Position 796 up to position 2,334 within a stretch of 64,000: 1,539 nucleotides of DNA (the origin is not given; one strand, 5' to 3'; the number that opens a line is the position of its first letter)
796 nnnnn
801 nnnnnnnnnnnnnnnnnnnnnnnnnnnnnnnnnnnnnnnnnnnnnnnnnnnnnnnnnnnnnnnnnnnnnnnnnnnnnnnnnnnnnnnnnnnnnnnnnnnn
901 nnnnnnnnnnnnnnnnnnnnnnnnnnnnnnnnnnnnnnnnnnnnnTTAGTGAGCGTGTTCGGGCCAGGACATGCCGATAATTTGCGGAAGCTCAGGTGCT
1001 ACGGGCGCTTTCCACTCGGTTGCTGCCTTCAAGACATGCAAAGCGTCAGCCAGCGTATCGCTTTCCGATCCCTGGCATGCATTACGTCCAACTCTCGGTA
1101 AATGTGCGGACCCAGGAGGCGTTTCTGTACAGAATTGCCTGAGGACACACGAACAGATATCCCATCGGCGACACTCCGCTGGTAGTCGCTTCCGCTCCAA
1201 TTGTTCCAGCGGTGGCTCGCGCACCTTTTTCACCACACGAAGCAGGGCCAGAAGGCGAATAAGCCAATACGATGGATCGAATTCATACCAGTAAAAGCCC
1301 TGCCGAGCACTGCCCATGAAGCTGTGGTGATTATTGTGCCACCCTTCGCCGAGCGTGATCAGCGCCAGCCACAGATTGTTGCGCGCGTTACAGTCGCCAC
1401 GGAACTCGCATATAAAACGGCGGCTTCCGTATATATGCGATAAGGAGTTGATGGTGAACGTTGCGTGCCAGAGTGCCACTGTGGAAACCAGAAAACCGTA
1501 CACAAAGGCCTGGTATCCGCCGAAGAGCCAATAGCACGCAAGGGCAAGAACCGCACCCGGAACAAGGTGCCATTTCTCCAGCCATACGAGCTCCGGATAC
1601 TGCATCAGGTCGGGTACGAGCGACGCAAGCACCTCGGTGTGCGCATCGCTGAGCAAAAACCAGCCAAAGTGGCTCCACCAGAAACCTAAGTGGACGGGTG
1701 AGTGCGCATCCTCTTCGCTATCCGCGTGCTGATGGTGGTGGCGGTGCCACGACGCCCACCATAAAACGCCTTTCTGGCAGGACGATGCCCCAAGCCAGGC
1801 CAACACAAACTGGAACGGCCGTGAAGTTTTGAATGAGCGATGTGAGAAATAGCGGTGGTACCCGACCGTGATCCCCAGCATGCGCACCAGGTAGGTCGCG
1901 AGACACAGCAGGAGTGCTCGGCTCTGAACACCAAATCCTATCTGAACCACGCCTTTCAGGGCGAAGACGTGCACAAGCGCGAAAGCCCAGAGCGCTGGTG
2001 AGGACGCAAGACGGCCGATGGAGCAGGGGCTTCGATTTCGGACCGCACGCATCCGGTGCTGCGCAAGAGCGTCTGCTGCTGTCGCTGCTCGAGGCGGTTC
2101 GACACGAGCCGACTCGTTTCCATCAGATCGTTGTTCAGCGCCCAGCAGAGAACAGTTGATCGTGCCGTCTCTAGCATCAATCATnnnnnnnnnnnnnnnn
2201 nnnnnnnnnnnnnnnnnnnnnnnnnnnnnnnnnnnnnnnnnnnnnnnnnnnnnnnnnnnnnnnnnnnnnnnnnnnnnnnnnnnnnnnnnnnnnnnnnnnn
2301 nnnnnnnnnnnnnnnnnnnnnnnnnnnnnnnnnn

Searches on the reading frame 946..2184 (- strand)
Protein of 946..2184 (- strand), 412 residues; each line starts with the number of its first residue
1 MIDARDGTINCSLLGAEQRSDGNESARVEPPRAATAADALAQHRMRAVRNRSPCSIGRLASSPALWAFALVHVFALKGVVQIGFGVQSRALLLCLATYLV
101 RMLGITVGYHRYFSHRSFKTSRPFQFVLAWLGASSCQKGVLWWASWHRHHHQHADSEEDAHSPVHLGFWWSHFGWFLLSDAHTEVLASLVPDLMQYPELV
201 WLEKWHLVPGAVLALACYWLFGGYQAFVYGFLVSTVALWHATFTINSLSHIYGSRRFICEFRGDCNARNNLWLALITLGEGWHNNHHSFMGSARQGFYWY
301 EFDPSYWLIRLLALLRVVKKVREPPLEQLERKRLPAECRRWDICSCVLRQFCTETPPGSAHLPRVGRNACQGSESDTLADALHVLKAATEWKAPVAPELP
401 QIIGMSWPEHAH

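Call 19: find_encoding_contigs(protein=window:946-2184:-, flank=10000, max_places=10)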
Protein window:946-2184:- (412 aa): 23 contigs read that carry it; 10 places shown.
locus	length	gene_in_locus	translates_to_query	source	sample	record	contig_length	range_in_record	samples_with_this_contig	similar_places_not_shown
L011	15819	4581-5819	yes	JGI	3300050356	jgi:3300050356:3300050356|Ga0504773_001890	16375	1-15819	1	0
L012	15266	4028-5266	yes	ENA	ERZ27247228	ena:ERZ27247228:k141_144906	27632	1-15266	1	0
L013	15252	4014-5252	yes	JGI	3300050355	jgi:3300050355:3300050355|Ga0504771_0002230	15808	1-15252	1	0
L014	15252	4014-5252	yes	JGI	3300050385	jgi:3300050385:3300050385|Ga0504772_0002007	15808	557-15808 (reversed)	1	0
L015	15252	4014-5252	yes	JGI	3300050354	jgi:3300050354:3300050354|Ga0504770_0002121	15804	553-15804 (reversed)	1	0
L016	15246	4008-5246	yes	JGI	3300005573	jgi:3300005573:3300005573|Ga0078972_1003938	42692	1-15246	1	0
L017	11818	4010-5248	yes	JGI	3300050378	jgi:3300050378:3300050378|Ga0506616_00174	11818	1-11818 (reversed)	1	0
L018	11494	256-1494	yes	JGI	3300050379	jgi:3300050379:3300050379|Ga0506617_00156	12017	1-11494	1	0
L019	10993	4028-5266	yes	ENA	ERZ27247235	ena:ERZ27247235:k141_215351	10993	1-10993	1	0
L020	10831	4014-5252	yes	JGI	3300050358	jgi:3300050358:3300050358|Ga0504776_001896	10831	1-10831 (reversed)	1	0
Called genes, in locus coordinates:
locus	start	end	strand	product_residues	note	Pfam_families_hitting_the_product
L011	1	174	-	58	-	?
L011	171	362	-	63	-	-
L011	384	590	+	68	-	-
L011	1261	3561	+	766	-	PF01103:Omp85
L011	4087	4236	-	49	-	-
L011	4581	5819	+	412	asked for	PF00487:FA_desaturase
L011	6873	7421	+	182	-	-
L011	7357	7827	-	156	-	-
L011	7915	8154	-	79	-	-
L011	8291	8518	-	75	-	-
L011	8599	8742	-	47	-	-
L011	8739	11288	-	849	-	PF00270:DEAD (faint), PF00176:SNF2-rel_dom, PF04851:ResIII, PF11496:HDA2-3, PF00271:Helicase_C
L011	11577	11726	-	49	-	-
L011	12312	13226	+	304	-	PF00406:ADK, PF13207:AAA_17, PF13238:AAA_18, PF13671:AAA_33 (weak)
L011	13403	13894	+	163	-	-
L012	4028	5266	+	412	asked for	PF00487:FA_desaturase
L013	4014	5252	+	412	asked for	PF00487:FA_desaturase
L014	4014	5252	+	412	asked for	PF00487:FA_desaturase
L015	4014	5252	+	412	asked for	PF00487:FA_desaturase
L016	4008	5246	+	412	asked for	PF00487:FA_desaturase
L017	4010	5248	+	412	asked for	PF00487:FA_desaturase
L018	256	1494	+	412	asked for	PF00487:FA_desaturase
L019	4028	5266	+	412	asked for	PF00487:FA_desaturase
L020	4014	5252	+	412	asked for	PF00487:FA_desaturase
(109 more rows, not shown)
